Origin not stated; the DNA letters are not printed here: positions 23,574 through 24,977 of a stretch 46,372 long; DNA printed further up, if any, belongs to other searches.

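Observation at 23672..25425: Compositionally foreign two-gene convergent cassette between glmS and the oxidoreductase genes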

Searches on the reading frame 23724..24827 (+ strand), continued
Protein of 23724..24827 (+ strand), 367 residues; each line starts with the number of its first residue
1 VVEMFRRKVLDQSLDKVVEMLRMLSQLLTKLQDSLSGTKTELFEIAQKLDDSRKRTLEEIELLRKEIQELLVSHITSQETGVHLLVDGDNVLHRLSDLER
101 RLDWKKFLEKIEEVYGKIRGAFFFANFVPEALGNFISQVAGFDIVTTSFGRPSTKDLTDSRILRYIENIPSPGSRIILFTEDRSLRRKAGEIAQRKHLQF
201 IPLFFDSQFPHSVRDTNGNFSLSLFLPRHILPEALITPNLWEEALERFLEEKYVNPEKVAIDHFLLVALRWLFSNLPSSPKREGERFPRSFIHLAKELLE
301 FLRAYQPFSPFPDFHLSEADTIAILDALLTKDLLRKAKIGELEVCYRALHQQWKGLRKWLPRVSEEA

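Call 41: search_protein_families(library=pfam, proteins=[L003:3-2723:+, L007:2-586:+, L005:12824-13534:+, L001:2644-3072:-], max_evalue=0.01)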
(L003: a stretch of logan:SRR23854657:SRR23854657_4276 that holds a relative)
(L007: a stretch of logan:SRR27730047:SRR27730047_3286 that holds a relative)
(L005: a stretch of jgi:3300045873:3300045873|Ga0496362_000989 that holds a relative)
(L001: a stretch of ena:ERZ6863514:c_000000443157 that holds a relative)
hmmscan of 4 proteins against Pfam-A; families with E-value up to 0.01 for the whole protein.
L003:3-2723:+ (906 aa): 5 families
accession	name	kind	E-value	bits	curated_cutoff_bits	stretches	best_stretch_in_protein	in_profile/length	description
PF01380.27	SIS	-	1e-49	168.1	25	2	588-714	2-129/131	SIS domain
PF14528.11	LAGLIDADG_3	-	9.8e-26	90.3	22.5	2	149-229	2-82/82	LAGLIDADG-like domain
PF13522.11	GATase_6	-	5.5e-17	62.4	27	1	363-478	11-118/130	Glutamine amidotransferase domain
PF13537.11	GATase_7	-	7.5e-15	55.5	25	1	382-495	12-122/123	Glutamine amidotransferase domain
PF14890.11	Intein_splicing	-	4.6e-09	36.7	35.8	1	234-369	95-155/155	Intein splicing domain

L007:2-586:+ (194 aa): 1 family
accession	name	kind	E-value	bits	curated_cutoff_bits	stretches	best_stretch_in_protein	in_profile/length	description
PF01380.27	SIS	-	2.3e-21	76.4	25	1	48-175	3-129/131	SIS domain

L005:12824-13534:+ (236 aa): 1 family
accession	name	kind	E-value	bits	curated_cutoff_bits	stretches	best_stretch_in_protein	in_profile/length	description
PF04250.19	DUF429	-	0.0049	17.1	23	1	26-125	1-90/214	Protein of unknown function (DUF429)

L001:2644-3072:- (142 aa): 0 families

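Call 45: search_solved_structures(query=A3, max_evalue=10, show_alignments=3)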
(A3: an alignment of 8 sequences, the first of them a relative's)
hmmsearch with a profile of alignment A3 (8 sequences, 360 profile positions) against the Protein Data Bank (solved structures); distinct sequences matched with E-value up to 10: 119 (the best 60 are shown).
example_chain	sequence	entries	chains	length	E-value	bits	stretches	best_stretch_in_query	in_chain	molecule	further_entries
8qae_A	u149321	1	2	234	1.7e-07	34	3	9-71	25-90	sc-apCC-6-SLLA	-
8a3k_UNK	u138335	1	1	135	2.3e-05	27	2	9-65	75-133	sc-apCC-4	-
9r1o_A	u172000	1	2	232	0.00033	23.2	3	7-119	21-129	sc-apCC-6-DPH-NR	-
7y9n_A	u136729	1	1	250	0.00038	23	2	7-68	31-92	Spike protein S2',5HB-H2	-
9r1j_A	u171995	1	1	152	0.00078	22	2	9-65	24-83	sc-apCC-4-NR-1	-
9r1k_A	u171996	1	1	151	0.0029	20.1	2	9-65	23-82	sc-apCC-4-A7F-1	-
6kos_A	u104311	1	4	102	0.0049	19.3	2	1-45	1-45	SUWA (Super WA20)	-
9r1n_A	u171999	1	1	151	0.0068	18.9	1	9-65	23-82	sc-apCC-4-DPH-2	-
8qad_A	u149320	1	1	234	0.0069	18.8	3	8-118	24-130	sc-apCC-6-LLIA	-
8qaf_A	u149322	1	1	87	0.019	17.4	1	10-65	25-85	sc-apCC-8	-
5aps_A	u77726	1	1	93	0.051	16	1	5-69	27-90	GENERAL CONTROL PROTEIN GCN4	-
1p68_A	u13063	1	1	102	0.06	15.7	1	12-69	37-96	De novo designed protein S-824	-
2yny_A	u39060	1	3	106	0.062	15.7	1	32-69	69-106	GENERAL CONTROL PROTEIN GCN4, PUTATIVE INNER MEMBRANE PROTEIN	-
8qox_B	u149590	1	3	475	0.065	15.6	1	9-65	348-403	Conserved membrane protein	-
9sf4_Aa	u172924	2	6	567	0.075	15.4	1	7-69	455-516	Fusion glycoprotein F0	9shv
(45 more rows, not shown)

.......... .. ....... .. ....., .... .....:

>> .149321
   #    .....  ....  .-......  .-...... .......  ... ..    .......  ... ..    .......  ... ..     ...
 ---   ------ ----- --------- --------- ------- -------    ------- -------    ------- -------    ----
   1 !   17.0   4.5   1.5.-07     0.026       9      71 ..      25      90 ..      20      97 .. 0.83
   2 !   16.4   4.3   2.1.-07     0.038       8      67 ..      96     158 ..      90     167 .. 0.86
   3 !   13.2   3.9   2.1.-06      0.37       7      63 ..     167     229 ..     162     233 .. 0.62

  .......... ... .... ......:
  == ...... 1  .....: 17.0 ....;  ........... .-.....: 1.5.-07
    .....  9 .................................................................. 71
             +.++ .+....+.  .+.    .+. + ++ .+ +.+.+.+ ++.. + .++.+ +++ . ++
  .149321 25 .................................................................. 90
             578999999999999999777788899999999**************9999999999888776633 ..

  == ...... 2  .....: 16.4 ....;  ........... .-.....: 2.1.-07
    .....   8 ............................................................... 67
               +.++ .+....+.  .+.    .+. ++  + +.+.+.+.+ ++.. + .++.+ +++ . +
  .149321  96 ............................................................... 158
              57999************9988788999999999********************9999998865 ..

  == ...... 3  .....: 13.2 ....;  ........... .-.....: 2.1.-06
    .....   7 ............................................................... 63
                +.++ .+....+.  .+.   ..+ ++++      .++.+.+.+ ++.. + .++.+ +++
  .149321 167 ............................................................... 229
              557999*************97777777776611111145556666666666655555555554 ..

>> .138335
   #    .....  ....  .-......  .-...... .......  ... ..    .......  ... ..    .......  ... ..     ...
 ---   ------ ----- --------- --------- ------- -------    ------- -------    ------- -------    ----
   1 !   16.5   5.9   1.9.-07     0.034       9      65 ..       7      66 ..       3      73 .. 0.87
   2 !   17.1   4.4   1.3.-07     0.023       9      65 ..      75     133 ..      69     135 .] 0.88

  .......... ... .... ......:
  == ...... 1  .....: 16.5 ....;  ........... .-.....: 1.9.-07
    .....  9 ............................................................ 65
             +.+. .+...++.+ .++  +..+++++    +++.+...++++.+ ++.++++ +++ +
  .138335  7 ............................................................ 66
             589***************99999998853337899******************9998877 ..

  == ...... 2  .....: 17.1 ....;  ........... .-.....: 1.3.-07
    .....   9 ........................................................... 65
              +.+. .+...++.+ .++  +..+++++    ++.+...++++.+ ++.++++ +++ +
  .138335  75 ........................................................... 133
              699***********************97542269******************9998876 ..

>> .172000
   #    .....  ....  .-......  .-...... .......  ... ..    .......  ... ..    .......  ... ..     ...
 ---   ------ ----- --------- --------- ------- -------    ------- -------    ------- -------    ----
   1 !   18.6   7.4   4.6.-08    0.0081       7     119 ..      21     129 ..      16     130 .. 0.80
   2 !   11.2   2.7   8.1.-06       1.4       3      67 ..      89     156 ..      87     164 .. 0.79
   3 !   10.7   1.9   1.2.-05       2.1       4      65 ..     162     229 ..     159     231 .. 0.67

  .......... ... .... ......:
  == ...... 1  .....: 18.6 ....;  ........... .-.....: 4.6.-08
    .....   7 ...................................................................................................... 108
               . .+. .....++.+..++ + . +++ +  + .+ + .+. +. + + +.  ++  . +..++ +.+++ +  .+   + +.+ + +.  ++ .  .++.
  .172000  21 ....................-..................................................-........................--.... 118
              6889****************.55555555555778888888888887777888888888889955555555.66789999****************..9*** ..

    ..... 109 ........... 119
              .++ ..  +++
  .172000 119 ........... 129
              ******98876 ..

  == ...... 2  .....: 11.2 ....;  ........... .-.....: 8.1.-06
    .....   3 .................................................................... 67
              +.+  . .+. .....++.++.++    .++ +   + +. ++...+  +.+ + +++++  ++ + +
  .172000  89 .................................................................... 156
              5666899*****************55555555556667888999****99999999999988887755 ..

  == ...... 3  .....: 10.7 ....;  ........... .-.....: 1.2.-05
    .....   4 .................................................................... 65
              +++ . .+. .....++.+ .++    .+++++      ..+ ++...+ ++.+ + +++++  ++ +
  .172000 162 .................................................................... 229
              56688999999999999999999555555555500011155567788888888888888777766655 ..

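Call 46: find_encoding_contigs(protein=P0008, flank=8000)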
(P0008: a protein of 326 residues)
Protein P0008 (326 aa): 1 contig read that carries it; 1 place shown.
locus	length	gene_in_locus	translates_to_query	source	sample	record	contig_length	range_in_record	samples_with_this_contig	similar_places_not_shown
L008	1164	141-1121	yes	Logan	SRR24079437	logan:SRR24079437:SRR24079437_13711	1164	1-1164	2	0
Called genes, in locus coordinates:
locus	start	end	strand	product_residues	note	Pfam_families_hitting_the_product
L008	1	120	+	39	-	?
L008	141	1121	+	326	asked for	-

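Call 48: find_related_loci(query=A3, collection=viral_contigs, flank=8000)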
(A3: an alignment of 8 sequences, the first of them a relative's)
Query A3 (364 aa) in viral_contigs; peptide patterns used: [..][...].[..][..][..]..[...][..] (x = any residue, [..] = any of these).
102 stretches matched a pattern, but none encodes a relative of the query by tblastn (E <= 1e-3).

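Call 49: find_encoding_contigs(protein=P0009, flank=8000)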
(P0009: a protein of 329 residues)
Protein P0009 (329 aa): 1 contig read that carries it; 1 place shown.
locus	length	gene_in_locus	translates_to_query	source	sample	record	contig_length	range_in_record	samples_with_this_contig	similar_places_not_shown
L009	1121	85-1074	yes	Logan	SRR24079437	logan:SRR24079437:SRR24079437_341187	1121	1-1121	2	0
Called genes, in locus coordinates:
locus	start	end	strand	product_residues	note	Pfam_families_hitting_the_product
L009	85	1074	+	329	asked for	-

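Call 50: find_encoding_contigs(protein=P0011, flank=8000)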
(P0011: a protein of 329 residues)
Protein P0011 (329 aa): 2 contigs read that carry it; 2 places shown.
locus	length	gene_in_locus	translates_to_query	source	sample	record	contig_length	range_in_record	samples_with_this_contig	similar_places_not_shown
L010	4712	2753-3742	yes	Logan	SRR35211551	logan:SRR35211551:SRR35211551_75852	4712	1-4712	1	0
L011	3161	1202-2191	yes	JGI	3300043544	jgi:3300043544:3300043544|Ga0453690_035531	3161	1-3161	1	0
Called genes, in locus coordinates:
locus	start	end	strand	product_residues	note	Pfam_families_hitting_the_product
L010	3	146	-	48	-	?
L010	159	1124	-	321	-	PF03227:GILT (faint)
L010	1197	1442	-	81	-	PF02576:RimP_N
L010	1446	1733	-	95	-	PF11950:DUF3467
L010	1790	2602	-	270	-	PF00188:CAP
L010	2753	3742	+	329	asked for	PF01936:NYN (weak)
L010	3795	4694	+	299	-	PF00025:Arf, PF09439:SRPRB (weak), PF00009:GTP_EFTU (faint), PF00071:Ras, PF01926:MMR_HSR1, PF02421:FeoB_N, PF08477:Roc (weak), PF02824:TGS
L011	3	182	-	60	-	?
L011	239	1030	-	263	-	PF00188:CAP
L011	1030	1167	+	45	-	-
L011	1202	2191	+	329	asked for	PF01936:NYN (weak)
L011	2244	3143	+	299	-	PF00025:Arf, PF09439:SRPRB (weak), PF00009:GTP_EFTU (faint), PF00071:Ras, PF01926:MMR_HSR1, PF02421:FeoB_N, PF08477:Roc (weak), PF02824:TGS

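Call 51: find_encoding_contigs(protein=P0007, flank=8000)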
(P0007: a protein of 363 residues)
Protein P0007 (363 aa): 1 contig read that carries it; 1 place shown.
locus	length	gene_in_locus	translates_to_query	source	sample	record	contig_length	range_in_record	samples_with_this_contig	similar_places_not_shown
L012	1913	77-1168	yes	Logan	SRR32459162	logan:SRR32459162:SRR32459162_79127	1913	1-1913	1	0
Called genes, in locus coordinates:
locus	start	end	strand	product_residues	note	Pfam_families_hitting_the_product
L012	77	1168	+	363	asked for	-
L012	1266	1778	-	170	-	-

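Call 58: search_protein_families(library=pfam, alignment_id=A3, max_evalue=1)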
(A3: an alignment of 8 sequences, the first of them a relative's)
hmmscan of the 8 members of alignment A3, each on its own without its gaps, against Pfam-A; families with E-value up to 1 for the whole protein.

A. member 1, P0001 (364 aa): 4 families
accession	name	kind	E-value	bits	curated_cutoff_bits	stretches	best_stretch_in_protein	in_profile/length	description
PF07889.17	DUF1664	-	0.099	13.1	34.6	1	18-83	43-110/124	Protein of unknown function (DUF1664)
PF11887.13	Mce4_CUP1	-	0.23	11.5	32.6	1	7-94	66-152/222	Cholesterol uptake porter CUP1 of Mce4, putative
PF18709.6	DLP_helical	-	0.43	10.2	25.5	1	4-62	69-127/340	Dynamin-like helical domain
PF03961.19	FapA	-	0.6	10.1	31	1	5-67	159-222/272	Flagellar Assembly Protein A beta solenoid domain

B. families by the number of members that match (of 8 scanned): 48 families (the first 25 are shown)
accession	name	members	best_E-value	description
PF03961.19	FapA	2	0.32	Flagellar Assembly Protein A beta solenoid domain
PF01936.24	NYN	1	9e-06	NYN domain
PF15711.10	ILEI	1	0.0031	Interleukin-like EMT inducer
PF18595.6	Nuf2_DHR10-like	1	0.0089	Nuf2, DHR10-like domain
PF21662.3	WipA_N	1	0.011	WipA, alpha-helical hairpin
PF14662.11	KASH_CCD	1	0.013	Coiled-coil region of CCDC155 or KASH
PF25366.1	RUFY4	1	0.015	RUFY4-like domain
PF00345.26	PapD_N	1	0.017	Pili and flagellar-assembly chaperone, PapD N-terminal domain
PF06103.16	DUF948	1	0.024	Bacterial protein of unknown function (DUF948)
PF18052.6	Rx_N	1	0.027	Rx N-terminal domain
PF21689.3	TorS_sensor_domain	1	0.031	Sensor protein TorS, sensor domain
PF06156.18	YabA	1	0.036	Initiation control protein YabA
PF09763.15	Sec3_CC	1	0.037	Exocyst complex component Sec3, coiled-coil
PF24406.1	nSTAND_NTPase4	1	0.064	Novel STAND NTPase 4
PF04803.17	Cor1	1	0.07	Cor1/Xlr/Xmr conserved region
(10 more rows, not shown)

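Call 67: search_protein_families(library=phrogs, proteins=[P0001, P0003, P0007, P0010, P0011, L012:1266-1778:-], max_evalue=0.1)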
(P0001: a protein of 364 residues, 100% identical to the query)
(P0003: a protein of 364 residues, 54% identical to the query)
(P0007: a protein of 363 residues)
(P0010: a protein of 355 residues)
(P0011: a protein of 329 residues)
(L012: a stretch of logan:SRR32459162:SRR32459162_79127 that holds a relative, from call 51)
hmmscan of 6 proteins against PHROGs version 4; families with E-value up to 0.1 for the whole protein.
P0001 (364 aa): 1 family
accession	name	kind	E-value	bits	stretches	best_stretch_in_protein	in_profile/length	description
phrog_32895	-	unknown function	0.0076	14.6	1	268-344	1594-1671/1723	-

P0003 (364 aa): 1 family
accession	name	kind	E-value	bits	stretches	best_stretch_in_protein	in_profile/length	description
phrog_1491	-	tail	0.052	14.4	1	11-74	103-166/211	tail fiber protein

P0007 (363 aa): 0 families

P0010 (355 aa): 4 families
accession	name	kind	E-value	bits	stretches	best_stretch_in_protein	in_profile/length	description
phrog_24256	-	unknown function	0.0025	18.8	1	19-107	26-102/118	-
phrog_28931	-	unknown function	0.017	15.8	1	12-70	102-161/186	-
phrog_5553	-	unknown function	0.022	16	1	10-77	3-70/114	-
phrog_1009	-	unknown function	0.065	14.3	0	12-78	21-98/103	-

P0011 (329 aa): 0 families

L012:1266-1778:- (170 aa): 1 family
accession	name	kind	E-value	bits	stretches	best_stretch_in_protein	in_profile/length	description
phrog_599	-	moron, auxiliary metabolic gene and host takeover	0.096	13.8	0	106-147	71-112/262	Lar-like restriction alleviation protein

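Call 71: fold_search(model_id=the predicted structure, library=viral)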
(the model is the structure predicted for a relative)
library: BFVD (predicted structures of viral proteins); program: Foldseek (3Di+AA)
matches with E <= 10: 689; with E <= 0.001: 1
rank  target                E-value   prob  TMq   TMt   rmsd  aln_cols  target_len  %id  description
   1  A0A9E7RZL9            7.2e-04  0.93  0.24  0.29  14.6       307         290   10  Polynucleotide kinase PNKP phosphatase domain-containing protein [Escherichia phage EC150]
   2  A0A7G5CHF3            2.5e-03  1.00  0.25  0.43   8.1       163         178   11  (no name in the UniProt tables at hand)
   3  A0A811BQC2            2.8e-03  0.92  0.19  0.25  18.3       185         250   14  YspA cpYpsA-related SLOG domain-containing protein [Pandoravirus japonicus]
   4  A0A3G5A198            2.8e-03  0.80  0.22  0.23  19.0       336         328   12  XRN 5'-3' exonuclease [Gaeavirus sp.]
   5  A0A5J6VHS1            3.2e-03  1.00  0.28  0.42   3.2       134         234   12  NYN domain protein [Megaviridae environmental sample]
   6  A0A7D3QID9            4.0e-03  0.96  0.18  0.37   7.7       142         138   12  (no name in the UniProt tables at hand)
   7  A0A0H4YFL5            4.5e-03  0.75  0.23  0.21  19.0       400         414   10  Divergent Flap Endonuclease [Salmon gill poxvirus]
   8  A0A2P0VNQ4            5.1e-03  1.00  0.25  0.51   4.4       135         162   10  LabA-like/DUF88 superfamily protein [Tetraselmis virus 1]
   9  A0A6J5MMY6            9.2e-03  0.38  0.20  0.14  12.7       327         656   12  Primase, C-terminal 2 [uncultured Caudovirales phage]
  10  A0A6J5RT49            1.2e-02  0.54  0.16  0.11   8.9       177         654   14  Prim_Pol domain containing protein [uncultured Caudovirales phage]
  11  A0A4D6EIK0            1.3e-02  0.89  0.22  0.27  12.8       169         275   16  YspA cpYpsA-related SLOG domain-containing protein [Pandoravirus celtis]
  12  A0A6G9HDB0            1.4e-02  0.44  0.18  0.21  28.8       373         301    8  Uncharacterized protein [Carcinus maenas virus 1]
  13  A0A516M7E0            1.5e-02  0.95  0.26  0.40  17.7       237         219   12  (no name in the UniProt tables at hand)
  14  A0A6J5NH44            1.5e-02  0.63  0.21  0.31  20.9       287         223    9  PRTRC_ThiF, PRTRC system ThiF family protein [uncultured Caudovirales phage]
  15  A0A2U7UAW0            1.6e-02  0.72  0.18  0.31  15.9       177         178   18  YspA cpYpsA-related SLOG domain-containing protein [Pandoravirus quercus]
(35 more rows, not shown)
